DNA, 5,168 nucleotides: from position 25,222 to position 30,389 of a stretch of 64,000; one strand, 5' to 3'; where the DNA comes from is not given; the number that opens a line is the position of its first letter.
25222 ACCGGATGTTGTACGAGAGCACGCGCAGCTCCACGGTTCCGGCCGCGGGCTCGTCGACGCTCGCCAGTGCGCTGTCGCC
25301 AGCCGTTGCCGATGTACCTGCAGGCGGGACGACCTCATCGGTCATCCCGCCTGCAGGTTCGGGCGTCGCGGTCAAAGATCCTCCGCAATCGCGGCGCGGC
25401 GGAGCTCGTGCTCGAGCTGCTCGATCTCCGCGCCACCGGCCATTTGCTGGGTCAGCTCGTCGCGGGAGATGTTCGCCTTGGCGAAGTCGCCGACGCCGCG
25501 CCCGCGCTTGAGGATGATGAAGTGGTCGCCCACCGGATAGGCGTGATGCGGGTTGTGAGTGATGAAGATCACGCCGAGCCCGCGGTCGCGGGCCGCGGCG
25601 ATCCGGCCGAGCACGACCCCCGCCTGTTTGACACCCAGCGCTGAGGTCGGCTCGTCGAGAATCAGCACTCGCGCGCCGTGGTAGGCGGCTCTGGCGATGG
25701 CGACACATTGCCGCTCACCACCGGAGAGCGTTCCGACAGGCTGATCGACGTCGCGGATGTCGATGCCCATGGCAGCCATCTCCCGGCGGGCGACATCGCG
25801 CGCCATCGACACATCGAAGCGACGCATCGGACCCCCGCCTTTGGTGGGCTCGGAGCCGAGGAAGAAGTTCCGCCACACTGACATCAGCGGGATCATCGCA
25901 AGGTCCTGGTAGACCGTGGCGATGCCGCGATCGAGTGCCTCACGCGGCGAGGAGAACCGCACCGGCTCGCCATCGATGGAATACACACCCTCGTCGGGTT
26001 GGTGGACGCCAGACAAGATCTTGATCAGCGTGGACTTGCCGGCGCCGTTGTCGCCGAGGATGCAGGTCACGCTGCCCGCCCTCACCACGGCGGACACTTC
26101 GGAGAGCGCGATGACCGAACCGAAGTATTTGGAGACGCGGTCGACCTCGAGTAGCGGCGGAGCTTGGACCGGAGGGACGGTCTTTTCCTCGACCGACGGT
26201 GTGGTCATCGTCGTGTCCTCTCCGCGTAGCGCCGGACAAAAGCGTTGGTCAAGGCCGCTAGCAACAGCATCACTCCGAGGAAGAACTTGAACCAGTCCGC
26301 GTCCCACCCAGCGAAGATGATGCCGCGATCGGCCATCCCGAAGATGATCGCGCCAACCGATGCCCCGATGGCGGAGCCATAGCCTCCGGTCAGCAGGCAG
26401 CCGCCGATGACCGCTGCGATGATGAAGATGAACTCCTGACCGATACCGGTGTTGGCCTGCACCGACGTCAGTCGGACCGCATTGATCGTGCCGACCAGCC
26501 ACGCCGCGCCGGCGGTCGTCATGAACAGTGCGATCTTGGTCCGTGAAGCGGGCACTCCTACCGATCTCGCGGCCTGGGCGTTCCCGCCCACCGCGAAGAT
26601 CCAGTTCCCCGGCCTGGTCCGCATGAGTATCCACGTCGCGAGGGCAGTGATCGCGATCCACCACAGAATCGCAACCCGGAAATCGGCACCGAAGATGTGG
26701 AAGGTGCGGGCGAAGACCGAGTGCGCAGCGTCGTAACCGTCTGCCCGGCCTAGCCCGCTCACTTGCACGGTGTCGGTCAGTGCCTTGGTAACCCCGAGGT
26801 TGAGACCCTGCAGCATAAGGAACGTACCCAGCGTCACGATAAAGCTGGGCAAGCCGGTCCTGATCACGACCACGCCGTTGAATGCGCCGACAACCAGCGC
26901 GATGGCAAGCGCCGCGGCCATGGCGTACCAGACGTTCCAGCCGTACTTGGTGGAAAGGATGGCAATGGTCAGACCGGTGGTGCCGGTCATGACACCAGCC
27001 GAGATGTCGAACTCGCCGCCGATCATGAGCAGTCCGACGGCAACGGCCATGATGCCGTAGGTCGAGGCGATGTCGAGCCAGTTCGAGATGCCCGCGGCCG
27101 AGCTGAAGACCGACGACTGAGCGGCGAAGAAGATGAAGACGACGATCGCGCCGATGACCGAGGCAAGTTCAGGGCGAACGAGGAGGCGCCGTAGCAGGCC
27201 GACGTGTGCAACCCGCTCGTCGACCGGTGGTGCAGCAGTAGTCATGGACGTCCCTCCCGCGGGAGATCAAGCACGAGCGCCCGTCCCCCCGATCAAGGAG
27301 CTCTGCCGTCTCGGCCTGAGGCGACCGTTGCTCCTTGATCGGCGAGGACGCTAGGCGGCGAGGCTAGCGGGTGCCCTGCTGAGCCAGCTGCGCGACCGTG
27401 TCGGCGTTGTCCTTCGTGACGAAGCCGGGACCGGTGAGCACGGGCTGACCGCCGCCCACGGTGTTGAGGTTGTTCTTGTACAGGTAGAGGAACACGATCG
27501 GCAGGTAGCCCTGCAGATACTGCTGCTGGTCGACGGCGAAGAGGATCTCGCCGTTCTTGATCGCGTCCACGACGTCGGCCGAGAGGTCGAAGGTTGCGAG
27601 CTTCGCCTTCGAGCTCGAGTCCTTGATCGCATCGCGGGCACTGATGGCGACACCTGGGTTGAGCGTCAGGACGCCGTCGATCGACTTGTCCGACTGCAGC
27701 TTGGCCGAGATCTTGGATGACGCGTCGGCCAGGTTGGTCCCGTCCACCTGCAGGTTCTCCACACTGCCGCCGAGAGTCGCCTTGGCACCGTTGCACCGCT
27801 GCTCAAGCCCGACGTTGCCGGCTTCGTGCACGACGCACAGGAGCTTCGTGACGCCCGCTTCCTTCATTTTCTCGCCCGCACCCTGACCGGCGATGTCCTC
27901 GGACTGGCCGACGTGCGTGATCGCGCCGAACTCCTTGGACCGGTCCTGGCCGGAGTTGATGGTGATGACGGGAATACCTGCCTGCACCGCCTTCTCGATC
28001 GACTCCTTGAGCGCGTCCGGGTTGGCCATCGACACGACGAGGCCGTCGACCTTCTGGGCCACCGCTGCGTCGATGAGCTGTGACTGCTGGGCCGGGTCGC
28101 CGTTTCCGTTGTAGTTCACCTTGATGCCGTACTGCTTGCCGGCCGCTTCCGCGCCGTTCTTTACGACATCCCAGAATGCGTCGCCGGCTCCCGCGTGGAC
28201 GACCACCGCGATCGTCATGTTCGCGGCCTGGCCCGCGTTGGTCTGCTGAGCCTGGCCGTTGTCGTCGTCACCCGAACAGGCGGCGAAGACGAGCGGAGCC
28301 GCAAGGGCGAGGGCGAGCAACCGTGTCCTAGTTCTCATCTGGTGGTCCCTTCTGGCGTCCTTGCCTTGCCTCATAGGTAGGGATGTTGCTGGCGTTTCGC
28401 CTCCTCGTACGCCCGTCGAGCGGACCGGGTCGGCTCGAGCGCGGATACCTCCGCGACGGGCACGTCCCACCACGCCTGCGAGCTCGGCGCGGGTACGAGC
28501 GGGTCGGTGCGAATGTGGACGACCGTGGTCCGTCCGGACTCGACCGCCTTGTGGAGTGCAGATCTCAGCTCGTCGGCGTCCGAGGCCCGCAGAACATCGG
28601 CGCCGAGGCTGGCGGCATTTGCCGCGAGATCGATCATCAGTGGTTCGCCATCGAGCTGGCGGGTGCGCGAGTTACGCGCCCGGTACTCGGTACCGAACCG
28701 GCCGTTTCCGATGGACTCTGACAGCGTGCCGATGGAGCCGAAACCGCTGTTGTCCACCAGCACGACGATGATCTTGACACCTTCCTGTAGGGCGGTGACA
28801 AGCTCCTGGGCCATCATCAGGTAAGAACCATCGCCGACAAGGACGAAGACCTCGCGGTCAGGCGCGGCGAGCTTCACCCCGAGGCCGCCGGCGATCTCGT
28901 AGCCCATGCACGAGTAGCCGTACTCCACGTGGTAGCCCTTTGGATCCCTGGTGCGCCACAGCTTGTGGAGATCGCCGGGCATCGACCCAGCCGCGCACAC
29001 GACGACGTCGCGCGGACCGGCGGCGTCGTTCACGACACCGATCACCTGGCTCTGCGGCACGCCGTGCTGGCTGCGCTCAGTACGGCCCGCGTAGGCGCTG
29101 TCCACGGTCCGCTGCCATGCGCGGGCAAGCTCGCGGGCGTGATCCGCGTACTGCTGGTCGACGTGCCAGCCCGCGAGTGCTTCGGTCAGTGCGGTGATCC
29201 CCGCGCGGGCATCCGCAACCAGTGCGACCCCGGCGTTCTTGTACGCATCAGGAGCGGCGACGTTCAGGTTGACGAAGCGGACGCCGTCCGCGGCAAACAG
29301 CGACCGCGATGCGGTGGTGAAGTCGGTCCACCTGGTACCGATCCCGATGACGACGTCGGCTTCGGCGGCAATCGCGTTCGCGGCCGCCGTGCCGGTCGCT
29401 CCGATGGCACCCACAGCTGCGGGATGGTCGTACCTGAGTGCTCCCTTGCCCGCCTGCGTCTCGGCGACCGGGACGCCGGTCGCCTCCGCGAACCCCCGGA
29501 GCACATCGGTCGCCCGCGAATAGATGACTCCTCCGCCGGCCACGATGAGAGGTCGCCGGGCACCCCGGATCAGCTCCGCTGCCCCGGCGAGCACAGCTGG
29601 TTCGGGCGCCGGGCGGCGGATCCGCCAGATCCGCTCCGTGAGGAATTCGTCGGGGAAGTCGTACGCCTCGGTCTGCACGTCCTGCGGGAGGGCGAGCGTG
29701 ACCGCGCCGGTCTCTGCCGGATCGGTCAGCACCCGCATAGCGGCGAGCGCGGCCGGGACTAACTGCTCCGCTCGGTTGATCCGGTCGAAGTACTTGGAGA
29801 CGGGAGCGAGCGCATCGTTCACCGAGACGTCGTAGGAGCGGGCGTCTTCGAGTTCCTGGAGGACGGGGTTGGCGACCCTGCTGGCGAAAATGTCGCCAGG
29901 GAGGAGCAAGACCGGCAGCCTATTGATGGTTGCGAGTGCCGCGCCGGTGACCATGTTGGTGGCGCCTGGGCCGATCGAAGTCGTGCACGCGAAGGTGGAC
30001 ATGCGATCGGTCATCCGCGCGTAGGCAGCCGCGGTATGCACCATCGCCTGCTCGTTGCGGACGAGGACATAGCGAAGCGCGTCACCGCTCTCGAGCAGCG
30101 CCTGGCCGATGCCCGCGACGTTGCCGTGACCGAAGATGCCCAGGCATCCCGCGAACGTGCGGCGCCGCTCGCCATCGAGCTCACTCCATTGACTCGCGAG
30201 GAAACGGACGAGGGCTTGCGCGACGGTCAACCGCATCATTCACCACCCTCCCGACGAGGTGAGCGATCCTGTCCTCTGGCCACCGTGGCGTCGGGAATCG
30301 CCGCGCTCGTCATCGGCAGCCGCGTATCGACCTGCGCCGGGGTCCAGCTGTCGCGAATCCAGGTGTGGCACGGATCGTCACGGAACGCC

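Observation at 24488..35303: Complete translationally coupled myo-inositol catabolic operon ending in an EEP-family phosphoesterase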

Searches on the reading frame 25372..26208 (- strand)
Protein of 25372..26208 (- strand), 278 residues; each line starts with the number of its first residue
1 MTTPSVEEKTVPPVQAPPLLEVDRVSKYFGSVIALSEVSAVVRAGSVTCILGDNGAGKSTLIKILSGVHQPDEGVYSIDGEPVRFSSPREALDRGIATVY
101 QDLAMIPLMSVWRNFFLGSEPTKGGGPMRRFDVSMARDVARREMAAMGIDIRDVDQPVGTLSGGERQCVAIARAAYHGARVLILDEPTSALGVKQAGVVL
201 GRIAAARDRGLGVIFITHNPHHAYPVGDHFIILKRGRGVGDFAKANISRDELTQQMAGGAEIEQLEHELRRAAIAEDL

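Call 6: search_protein_families(library=pfam, proteins=[window:25372-26208:-])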
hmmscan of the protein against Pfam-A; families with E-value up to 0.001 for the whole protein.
window:25372-26208:- (278 aa): 6 families
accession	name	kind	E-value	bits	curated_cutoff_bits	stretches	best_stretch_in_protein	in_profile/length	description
PF00005.33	ABC_tran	-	2.7e-30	106.2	25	1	36-189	2-137/137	ABC transporter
PF13304.12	AAA_21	-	5.1e-10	40.3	27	1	47-88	1-42/304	AAA domain, putative AbiEii toxin, Type IV TA system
PF02463.25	SMC_N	-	1.7e-05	24.8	40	0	73-222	108-201/220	RecF/RecN/SMC N terminal domain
PF09818.15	ABC_ATPase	-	0.00055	19.5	23.2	0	42-67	77-102/283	P-loop domain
PF13476.12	AAA_23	-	0.00064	20.9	27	1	46-65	20-39/201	AAA domain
PF13555.12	AAA_29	-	0.0008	19.6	27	0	43-62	21-39/61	P-loop containing region of AAA domain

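Call 7: search_protein_families(library=ncbifam, proteins=[window:25372-26208:-])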
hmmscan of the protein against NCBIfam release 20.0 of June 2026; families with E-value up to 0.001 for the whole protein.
window:25372-26208:- (278 aa): 188 families (the best 25 are shown)
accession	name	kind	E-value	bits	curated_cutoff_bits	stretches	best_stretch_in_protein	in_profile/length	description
NF047930.1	ABC_ATP_B6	equivalog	4.6e-57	193.8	670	1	19-250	2-226/510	putative B6 ABC transporter ATP-binding protein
NF008442.0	PRK11288.1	equivalog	8.5e-57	192.6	689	1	16-264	4-247/504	L-arabinose ABC transporter ATP-binding protein AraG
NF041861.1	YtfR_transport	equivalog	4.5e-55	187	850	1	19-268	1-244/492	galactofuranose ABC transporter, ATP-binding protein YtfR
NF010069.0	PRK13549.1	equivalog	2.4e-48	164.8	699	1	17-265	3-247/513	xylose ABC transporter ATP-binding protein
TIGR02633.1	xylG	equivalog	1.2e-44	152.6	723.65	1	19-265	1-245/500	D-xylose ABC transporter ATP-binding protein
NF007253.0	PRK09700.1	equivalog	2e-43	148.8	772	1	17-259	3-244/510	D-allose ABC transporter ATP-binding protein AlsA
NF008215.0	PRK10982.1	equivalog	1e-42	146.4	828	1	18-259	12-248/506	galactose/methyl galactoside ABC transporter ATP-binding protein MglA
NF040905.2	GguA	equivalog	1.6e-42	145.6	810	1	19-259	1-240/500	multiple monosaccharide ABC transporter ATP-binding protein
NF008030.0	PRK10762.1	equivalog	2.1e-42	145.5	745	1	18-263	3-244/501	ribose ABC transporter ATP-binding protein RbsA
NF011967.0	PRK15439.1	equivalog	6.1e-38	130.5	586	1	15-266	7-246/510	autoinducer 2 ABC transporter ATP-binding protein LsrA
TIGR03410.1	urea_trans_UrtE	equivalog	1.2e-34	119.8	285.8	1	20-257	1-229/230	urea ABC transporter ATP-binding subunit UrtE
TIGR03873.1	F420-0_ABC_ATP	hypoth_equivalog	7.3e-34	117.2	372.4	1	20-253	2-230/256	putative F420-0 ABC transporter ATP-binding protein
TIGR03864.1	PQQ_ABC_ATP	hypoth_equivalog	5.3e-31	107.9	302.25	1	20-251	2-223/236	ABC transporter, ATP-binding subunit, PQQ-dependent alcohol dehydrogenase system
NF007082.0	PRK09536.1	equivalog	1.2e-29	103.7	537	1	18-237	2-216/402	corrinoid ABC transporter ATPase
TIGR02857.1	CydD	equivalog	1.5e-29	103.4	435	1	13-224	314-521/529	thiol reductant ABC exporter subunit CydD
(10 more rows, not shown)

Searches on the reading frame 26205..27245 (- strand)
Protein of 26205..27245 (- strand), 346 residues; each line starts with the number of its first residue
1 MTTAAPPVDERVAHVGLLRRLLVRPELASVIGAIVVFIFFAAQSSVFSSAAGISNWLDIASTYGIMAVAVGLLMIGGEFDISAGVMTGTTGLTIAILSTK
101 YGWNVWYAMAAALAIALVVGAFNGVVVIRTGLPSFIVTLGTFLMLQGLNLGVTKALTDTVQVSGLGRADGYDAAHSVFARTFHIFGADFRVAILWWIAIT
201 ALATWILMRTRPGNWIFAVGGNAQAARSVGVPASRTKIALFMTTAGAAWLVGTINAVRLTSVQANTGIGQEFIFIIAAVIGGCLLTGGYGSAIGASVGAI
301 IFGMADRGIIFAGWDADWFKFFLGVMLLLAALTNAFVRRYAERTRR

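Call 6: search_protein_families(library=pfam, proteins=[window:26205-27245:-])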
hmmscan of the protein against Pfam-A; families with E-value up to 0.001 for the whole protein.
window:26205-27245:- (346 aa): 1 family
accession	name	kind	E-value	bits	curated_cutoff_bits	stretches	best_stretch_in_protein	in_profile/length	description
PF02653.21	BPD_transp_2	-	1.8e-47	162.2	26.8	1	53-330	2-268/269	Branched-chain amino acid transport system / permease component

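Call 7: search_protein_families(library=ncbifam, proteins=[window:26205-27245:-])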
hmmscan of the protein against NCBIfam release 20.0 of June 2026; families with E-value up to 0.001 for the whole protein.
window:26205-27245:- (346 aa): 10 families
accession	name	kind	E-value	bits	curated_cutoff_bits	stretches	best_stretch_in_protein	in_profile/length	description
NF008630.0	PRK11618.1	equivalog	4e-34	118.3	363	1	33-343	16-318/331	galactofuranose ABC transporter, permease protein YjfF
NF040906.3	GguB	equivalog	8e-34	117.4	450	2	193-333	228-368/375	multiple monosaccharide ABC transporter permease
NF007067.0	PRK09512.1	equivalog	1.6e-29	103.1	398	1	28-334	21-317/321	ribose ABC transporter permease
NF007014.0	PRK09478.1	equivalog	2.7e-27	96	386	1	33-332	22-326/336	galactose/methyl galactoside ABC transporter permease MglC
NF008441.0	PRK11285.1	equivalog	3.2e-27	95.5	378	1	30-338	33-327/333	L-arabinose ABC transporter permease AraH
NF011961.0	PRK15432.1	equivalog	4.5e-23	82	388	1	26-339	10-309/344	autoinducer 2 ABC transporter permease LsrC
NF007252.0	PRK09699.1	equivalog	1.3e-20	74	396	1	30-331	30-318/326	D-allose ABC transporter permease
NF011612.1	PRK15038.1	equivalog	2.6e-20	72.8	500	1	62-333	41-304/322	autoinducer 2 ABC transporter permease LsrD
NF041862.1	YtfT_transport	equivalog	3.7e-11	42.8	535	1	58-330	61-320/339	galactofuranose ABC transporter, ATP-binding protein YtfT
TIGR03409.1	urea_trans_UrtB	equivalog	3.1e-07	30.3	250.3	1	58-308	20-256/291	urea ABC transporter permease subunit UrtB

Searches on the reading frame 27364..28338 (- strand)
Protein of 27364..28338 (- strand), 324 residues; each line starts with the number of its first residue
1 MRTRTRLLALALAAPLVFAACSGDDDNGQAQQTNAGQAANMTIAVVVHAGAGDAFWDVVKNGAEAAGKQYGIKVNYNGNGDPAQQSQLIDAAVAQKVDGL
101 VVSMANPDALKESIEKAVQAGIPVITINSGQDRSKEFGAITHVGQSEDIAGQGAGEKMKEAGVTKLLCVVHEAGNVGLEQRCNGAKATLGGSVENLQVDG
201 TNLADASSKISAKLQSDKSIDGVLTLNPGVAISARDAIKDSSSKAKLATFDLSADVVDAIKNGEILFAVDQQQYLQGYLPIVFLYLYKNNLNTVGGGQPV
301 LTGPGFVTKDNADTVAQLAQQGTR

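Call 6: search_protein_families(library=pfam, proteins=[window:27364-28338:-])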
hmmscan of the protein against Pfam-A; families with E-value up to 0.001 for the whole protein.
window:27364-28338:- (324 aa): 2 families
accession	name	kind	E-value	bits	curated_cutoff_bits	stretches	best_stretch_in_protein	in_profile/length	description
PF13407.12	Peripla_BP_4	-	8.8e-45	153.7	35.1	1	43-286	1-252/258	Periplasmic binding protein domain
PF00532.27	Peripla_BP_1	-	9.7e-08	32.3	22.2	1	43-198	4-159/281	Periplasmic binding proteins and sugar binding domain of LacI family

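Call 7: search_protein_families(library=ncbifam, proteins=[window:27364-28338:-])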
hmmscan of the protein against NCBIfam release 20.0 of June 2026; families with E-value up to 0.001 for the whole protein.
window:27364-28338:- (324 aa): 11 families
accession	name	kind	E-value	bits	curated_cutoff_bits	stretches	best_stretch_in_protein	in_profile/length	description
NF052284.1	rhzpin_SBP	equivalog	4e-79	265.8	420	1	42-324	2-289/289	rhizopine catabolism ABC transporter substrate-binding protein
NF011937.0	PRK15408.1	equivalog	4.1e-12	45.6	384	1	39-131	26-119/340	autoinducer 2 ABC transporter substrate-binding protein LsrB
TIGR02637.1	RhaS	equivalog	6.1e-12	45.4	342.25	1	47-145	4-102/302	rhamnose ABC transporter substrate-binding protein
NF047341.1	lactose_RbsR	equivalog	5.2e-08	32.6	382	1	37-237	58-254/331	ribose utilization transcriptional repressor RbsR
NF008185.0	PRK10936.1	equivalog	5.7e-08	32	200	1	32-281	40-292/346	TMAO reductase system periplasmic protein TorT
NF007936.0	PRK10653.1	equivalog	7.3e-08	32.1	337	1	34-277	20-266/295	ribose ABC transporter substrate-binding protein RbsB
TIGR02955.1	TMAO_TorT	equivalog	2e-06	27.3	310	1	52-281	10-247/295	TMAO reductase system periplasmic protein TorT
NF040907.2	ChvE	equivalog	2.7e-06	26.8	460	1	68-126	27-84/324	multiple monosaccharide ABC transporter substrate-binding protein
NF011924.1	PRK15395.1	equivalog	1.3e-05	24.4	420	0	34-268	19-276/329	galactose/glucose ABC transporter substrate-binding protein MglB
TIGR02634.1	xylF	equivalog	0.00066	19.4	389.55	1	57-126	18-84/302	D-xylose ABC transporter substrate-binding protein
NF038041.1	fim_Mfa1_fam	subfamily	0.00069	18.9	130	0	6-51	5-50/495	Mfa1 family fimbria major subunit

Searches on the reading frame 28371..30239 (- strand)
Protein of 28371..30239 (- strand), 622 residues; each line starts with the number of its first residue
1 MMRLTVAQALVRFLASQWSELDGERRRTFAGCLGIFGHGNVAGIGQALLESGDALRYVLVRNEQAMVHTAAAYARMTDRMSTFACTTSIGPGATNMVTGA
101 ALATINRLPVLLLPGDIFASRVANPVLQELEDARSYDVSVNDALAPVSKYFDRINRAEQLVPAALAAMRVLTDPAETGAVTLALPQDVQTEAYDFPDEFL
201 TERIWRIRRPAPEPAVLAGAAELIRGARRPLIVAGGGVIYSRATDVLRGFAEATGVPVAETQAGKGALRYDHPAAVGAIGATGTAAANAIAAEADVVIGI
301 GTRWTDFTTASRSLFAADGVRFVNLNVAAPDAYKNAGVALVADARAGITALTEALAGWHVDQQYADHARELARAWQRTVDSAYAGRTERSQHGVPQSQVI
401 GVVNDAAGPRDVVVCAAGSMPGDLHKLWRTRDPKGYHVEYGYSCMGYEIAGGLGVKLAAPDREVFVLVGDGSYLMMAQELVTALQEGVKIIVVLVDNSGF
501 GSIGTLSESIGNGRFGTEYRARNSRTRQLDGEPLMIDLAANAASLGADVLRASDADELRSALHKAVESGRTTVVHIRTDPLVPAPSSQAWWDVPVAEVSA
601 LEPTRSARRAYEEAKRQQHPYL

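Call 6: search_protein_families(library=pfam, proteins=[window:28371-30239:-])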
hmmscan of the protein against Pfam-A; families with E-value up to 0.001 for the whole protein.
window:28371-30239:- (622 aa): 3 families
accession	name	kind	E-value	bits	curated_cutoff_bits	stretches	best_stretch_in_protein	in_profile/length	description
PF00205.28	TPP_enzyme_M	-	2e-35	121.9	30.4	1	218-351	2-137/137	Thiamine pyrophosphate enzyme, central domain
PF02775.26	TPP_enzyme_C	-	1.2e-34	119.7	21.9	1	417-576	2-151/151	Thiamine pyrophosphate enzyme, C-terminal TPP binding domain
PF02776.23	TPP_enzyme_N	-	1.1e-14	54.7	26.8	1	48-130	34-114/119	Thiamine pyrophosphate enzyme, N-terminal TPP binding domain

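Call 7: search_protein_families(library=ncbifam, proteins=[window:28371-30239:-])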
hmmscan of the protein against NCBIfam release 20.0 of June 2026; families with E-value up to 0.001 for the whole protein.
window:28371-30239:- (622 aa): 55 families (the best 25 are shown)
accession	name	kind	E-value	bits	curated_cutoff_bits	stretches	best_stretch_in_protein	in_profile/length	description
TIGR04377.1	myo_inos_iolD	equivalog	4.7e-279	927.3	715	1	3-619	1-615/616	3D-(3,5/4)-trihydroxycyclohexane-1,2-dione acylhydrolase (decyclizing)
TIGR00118.1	acolac_lg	equivalog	3.1e-68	230.6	538.35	1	39-579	25-535/557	biosynthetic-type acetolactate synthase large subunit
NF004919.0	PRK06276.1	equivalog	4.8e-68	229.9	866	1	39-580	25-540/582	acetolactate synthase large subunit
NF004710.0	PRK06048.1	equivalog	6e-67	226.4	976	1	39-579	32-538/561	acetolactate synthase large subunit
NF006187.0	PRK08322.1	equivalog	6.6e-67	226.2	509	1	46-579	33-529/548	acetolactate synthase large subunit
NF005860.0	PRK07789.1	equivalog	2e-64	218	881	1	34-574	54-573/615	acetolactate synthase large subunit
NF006524.0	PRK08978.1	equivalog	6.2e-61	206.3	738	1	39-579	25-525/548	acetolactate synthase 2 catalytic subunit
NF005651.0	PRK07418.1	subfamily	9.3e-59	199.2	942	1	50-577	56-558/617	acetolactate synthase large subunit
NF006052.0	PRK08199.1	subfamily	9.8e-59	199.1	539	1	47-583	40-542/559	thiamine pyrophosphate protein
NF006319.0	PRK08527.1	equivalog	1.1e-55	189.2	905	1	54-579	42-539/565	acetolactate synthase large subunit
NF008431.0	PRK11269.1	equivalog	1.9e-55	188.5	791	1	49-570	37-543/591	glyoxylate carboligase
NF005039.0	PRK06456.1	equivalog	3.8e-54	184.1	868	1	31-576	19-542/572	acetolactate synthase large subunit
NF006122.0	PRK08266.1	subfamily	9.3e-54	182.8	571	1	41-578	30-524/543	hypothetical protein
NF005228.0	PRK06725.1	equivalog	1.6e-53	181.8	991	1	36-569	35-536/571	acetolactate synthase large subunit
NF006016.1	PRK08155.1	equivalog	2.4e-53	181.4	870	1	34-522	23-489/554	acetolactate synthase large subunit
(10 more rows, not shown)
